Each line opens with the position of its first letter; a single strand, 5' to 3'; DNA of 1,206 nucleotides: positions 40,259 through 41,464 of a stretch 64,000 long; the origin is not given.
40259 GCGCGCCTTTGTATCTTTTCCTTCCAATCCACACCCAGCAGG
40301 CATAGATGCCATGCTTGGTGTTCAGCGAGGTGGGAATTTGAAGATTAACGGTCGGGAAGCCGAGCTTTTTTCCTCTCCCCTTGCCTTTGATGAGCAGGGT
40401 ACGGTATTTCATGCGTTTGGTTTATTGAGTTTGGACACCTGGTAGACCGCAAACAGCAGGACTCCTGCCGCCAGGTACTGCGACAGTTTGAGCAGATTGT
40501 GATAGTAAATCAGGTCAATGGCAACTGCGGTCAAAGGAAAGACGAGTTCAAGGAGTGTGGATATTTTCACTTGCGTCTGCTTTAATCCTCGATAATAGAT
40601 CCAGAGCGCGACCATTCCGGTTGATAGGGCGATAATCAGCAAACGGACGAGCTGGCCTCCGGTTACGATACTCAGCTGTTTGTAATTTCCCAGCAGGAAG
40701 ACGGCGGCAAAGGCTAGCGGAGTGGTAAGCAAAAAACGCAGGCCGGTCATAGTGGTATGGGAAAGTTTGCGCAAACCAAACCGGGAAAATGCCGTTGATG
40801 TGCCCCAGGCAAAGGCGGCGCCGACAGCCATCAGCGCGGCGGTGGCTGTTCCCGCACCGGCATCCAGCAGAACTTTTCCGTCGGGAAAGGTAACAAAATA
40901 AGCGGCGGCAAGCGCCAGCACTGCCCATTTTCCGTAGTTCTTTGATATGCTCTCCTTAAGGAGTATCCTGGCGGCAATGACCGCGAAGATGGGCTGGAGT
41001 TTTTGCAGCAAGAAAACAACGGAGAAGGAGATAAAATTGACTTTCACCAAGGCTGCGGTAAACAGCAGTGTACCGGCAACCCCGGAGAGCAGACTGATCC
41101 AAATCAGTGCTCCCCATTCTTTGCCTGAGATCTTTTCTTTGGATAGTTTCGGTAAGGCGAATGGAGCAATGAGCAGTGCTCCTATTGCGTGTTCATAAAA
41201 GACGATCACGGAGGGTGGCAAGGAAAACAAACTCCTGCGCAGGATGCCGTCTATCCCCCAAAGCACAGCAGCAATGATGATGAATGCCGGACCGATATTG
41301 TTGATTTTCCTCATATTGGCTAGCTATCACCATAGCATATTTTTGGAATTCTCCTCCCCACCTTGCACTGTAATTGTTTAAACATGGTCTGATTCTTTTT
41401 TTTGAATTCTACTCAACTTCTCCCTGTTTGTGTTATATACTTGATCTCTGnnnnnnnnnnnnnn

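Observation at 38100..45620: Sharp compositional island (about 50-58% GC in a 35-40% GC background)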

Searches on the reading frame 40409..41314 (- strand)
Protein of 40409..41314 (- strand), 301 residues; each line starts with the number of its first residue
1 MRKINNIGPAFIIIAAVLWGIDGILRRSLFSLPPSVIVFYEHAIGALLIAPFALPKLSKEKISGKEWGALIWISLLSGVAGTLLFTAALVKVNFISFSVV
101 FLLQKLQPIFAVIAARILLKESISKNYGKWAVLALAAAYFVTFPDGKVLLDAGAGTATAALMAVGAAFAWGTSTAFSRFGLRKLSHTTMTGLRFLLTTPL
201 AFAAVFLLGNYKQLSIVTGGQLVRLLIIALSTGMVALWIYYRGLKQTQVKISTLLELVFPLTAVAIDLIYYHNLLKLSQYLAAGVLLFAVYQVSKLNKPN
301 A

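Call 8: search_protein_families(library=pfam, proteins=[window:40409-41314:-], max_evalue=0.01)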
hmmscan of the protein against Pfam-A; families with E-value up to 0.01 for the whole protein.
window:40409-41314:- (301 aa): 1 family
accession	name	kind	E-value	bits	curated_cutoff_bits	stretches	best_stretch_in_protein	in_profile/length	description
PF00892.27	EamA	-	3.8e-31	108.6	28.2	2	159-293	3-133/135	EamA-like transporter family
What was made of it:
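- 40409..41314 (-): EamA/DMT transporter (301 aa), the GC-richest gene of the block (GC 0.511, GC3 0.586); predicted flavin importer. Pfam EamA 3.8e-31 (call 8).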

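Call 11: find_encoding_contigs(protein=window:40409-41314:-, flank=10000, max_places=10)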
Protein window:40409-41314:- (301 aa): 1 contig read that carries it; 1 place shown.
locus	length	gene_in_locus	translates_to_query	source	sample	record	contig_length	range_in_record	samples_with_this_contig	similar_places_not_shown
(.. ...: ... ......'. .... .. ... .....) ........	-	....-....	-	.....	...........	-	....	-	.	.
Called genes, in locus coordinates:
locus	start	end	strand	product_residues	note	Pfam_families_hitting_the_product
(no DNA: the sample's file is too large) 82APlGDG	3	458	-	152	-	?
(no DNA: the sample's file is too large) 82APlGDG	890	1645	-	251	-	-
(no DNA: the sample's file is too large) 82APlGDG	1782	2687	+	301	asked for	PF00892:EamA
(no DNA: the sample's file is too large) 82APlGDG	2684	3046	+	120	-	PF01687:Flavokinase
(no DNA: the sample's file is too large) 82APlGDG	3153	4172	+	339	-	PF02661:Fic, PF01047:MarR (weak), PF01978:TrmB (weak), PF09339:HTH_IclR, PF12802:MarR_2, PF13412:HTH_24 (weak)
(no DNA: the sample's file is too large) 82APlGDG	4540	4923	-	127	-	-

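Call 33: find_homologous_proteins(query=window:40409-41314:-, max_evalue=1e-20)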
Query window:40409-41314:- (301 aa): 1742 proteins with E <= 1e-20 among 8000 candidates; the best 120 are listed.
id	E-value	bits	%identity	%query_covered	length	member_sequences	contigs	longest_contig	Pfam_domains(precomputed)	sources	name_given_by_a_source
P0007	1.3e-182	624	100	100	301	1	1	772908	PF00892.27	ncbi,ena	-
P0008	4.5e-132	458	74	99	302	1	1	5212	PF00892.27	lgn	-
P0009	4.0e-131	455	73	100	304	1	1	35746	PF00892.27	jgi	jgi:drug/metabolite transporter (DMT)-like permease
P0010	3.3e-130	452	72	99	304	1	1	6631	PF00892.27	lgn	-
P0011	8.9e-127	440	71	99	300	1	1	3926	PF00892.27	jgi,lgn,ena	-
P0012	1.8e-123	430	70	100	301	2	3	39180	PF00892.27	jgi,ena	-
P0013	5.5e-123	428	73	97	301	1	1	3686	PF00892.27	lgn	-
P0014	9.2e-123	427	71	98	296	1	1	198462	PF00892.27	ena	-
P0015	1.9e-122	426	71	97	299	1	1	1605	PF00892.27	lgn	-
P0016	2.0e-121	423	70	99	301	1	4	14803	PF00892.27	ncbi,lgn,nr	ncbi:MAG: DMT family transporter [Candidatus Chisholmbacteria bacterium]|nr:DMT family transporter [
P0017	4.2e-120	419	69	99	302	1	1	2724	PF00892.27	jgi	-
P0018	2.8e-118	413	67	99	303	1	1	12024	PF00892.27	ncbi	-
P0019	1.0e-117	411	69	99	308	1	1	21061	PF00892.27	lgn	-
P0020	4.2e-117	409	67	99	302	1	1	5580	PF00892.27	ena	-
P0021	1.0e-116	407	67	98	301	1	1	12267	PF00892.27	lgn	-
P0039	4.9e-112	392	65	99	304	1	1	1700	PF00892.27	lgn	-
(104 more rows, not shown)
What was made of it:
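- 40409..41314 (-): More than 1700 homologs, 59-74% identical among those listed, all taxon-named ones Patescibacteria, 32 of the 120 listed fused to flavokinase (call 33).
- On Riboflavin salvage module (importer + kinase): 32 of the 120 listed homologs are single-chain fusions (call 33)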

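Call 35: find_encoding_contigs(protein=P0009, flank=10000, max_places=2)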
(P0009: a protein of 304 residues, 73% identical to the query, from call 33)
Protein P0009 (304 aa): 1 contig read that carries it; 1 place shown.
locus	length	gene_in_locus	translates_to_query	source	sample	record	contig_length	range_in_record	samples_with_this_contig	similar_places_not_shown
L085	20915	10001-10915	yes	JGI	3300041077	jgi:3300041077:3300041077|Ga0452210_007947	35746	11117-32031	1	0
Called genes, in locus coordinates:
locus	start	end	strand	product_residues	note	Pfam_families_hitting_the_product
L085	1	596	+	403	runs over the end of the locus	PF09992:NAGPA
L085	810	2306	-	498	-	PF00478:IMPDH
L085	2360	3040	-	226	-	PF12705:PDDEXK_1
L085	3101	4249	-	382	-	PF23500:DUF7133 (faint), PF07995:GSDH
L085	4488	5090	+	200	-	-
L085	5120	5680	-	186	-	PF03352:Adenine_glyco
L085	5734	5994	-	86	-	-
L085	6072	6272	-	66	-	PF04024:PspC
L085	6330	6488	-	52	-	-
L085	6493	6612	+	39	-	-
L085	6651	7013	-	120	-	-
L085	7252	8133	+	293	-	PF01145:Band_7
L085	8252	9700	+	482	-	-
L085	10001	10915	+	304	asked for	PF00892:EamA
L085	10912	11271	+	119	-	PF01687:Flavokinase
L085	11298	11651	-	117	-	-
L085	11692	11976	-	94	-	PF00076:RRM_1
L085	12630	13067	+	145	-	-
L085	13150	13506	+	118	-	-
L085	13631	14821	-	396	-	PF02729:OTCace_N, PF00185:OTCace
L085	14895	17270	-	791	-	PF01564:Spermine_synth, PF04389:Peptidase_M28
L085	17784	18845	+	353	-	PF00154:RecA_N, PF08423:Rad51, PF06745:ATPase (weak), PF27531:MT3502_N (weak), PF21096:RecA_C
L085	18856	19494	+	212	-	PF27462:RecX_N, PF21982:RecX_HTH1 (weak), PF02631:RecX_HTH2, PF21981:RecX_HTH3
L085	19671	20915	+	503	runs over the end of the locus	PF12072:RNase_Y_N, PF00013:KH_1 (weak), PF01966:HD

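Call 36: find_encoding_contigs(protein=P0014, flank=10000, max_places=2)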
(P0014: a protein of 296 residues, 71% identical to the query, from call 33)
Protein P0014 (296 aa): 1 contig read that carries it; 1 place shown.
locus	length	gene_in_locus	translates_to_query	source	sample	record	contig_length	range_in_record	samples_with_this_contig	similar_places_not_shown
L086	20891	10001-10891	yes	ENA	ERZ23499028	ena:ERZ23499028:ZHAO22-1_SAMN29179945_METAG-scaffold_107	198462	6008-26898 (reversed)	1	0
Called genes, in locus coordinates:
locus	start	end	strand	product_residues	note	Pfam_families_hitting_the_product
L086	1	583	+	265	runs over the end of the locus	PF01386:Ribosomal_L25p, PF14693:Ribosomal_TL5_C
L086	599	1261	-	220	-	-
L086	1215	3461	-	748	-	PF00133:tRNA-synt_1, PF01406:tRNA-synt_1e (faint), PF09334:tRNA-synt_1g, PF08264:Anticodon_1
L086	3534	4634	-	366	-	PF00814:TsaD, PF22521:HypF_C_2 (weak)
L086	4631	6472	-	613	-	PF12229:PG_binding_4, PF04294:VanW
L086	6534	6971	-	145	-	-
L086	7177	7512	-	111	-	-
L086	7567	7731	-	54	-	-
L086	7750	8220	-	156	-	-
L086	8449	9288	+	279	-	-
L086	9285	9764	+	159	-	PF01467:CTP_transf_like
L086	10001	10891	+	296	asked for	PF00892:EamA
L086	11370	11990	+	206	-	PF01145:Band_7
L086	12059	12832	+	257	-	PF01988:VIT1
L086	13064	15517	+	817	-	PF26449:DUF8128, PF10412:TrwB_AAD_bind (weak)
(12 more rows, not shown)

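Call 42: find_related_loci(query=window:40409-41314:-, collection=metagenome_contigs, flank=10000)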
Query window:40409-41314:- (301 aa) in metagenome_contigs; peptide patterns used: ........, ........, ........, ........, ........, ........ (x = any residue, [..] = any of these).
600 stretches matched a pattern (row limit reached: there are more); 57 encode a relative of the query (tblastn E <= 1e-3); 57 distinct loci.
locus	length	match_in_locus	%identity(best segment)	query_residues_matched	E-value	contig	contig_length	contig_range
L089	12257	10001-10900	70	1-300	7e-135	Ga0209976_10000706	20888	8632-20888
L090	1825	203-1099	67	2-300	1e-135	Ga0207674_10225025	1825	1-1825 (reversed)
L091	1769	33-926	67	1-298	9e-135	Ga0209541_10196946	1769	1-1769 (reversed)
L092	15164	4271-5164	65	1-298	2e-124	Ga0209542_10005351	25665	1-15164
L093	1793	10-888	68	8-300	9e-132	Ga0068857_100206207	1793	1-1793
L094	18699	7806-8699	65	1-298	4e-119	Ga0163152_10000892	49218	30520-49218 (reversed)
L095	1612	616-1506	64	1-297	1e-126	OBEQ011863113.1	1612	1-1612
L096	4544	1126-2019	64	1-298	2e-117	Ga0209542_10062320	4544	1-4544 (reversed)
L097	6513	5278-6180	67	1-301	6e-115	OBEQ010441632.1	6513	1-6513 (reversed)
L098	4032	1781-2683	62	1-301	7e-112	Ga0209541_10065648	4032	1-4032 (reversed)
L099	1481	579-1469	63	1-297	5e-119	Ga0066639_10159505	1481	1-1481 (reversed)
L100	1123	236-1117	66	8-301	1e-119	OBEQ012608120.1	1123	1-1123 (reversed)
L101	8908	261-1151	68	1-297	3e-108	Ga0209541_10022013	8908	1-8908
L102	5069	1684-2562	64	5-297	3e-108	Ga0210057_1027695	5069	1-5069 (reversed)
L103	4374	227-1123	62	1-297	1e-108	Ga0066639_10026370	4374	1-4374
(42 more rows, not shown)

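Call 46: find_encoding_contigs(protein=P0008, flank=10000, max_places=2)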
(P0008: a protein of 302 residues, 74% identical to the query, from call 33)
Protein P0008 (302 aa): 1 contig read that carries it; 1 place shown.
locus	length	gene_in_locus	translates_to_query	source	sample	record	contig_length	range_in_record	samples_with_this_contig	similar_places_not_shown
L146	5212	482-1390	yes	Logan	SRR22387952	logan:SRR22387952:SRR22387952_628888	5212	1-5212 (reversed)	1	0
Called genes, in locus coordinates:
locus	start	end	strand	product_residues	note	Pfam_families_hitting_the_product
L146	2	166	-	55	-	?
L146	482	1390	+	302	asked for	PF00892:EamA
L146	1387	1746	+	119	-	PF01687:Flavokinase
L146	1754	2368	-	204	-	PF10706:Aminoglyc_resit (weak)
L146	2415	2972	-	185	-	PF00561:Abhydrolase_1 (faint), PF06821:Ser_hydrolase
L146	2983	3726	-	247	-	PF00106:adh_short, PF08659:KR (weak), PF13561:adh_short_C2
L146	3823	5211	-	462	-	?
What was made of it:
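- Fic is absent downstream of RibK in L085 and L146 (calls 35, 46).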

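Call 49: search_protein_families(library=ncbifam, proteins=[window:40409-41314:-], max_evalue=0.001)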
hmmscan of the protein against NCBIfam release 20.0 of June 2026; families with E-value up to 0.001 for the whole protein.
window:40409-41314:- (301 aa): 1 family
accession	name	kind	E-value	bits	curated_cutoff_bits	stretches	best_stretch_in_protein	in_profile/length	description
TIGR00950.1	2A78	equivalog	4.8e-12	45.8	230.2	1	19-290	1-263/264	carboxylate/amino acid/amine transporter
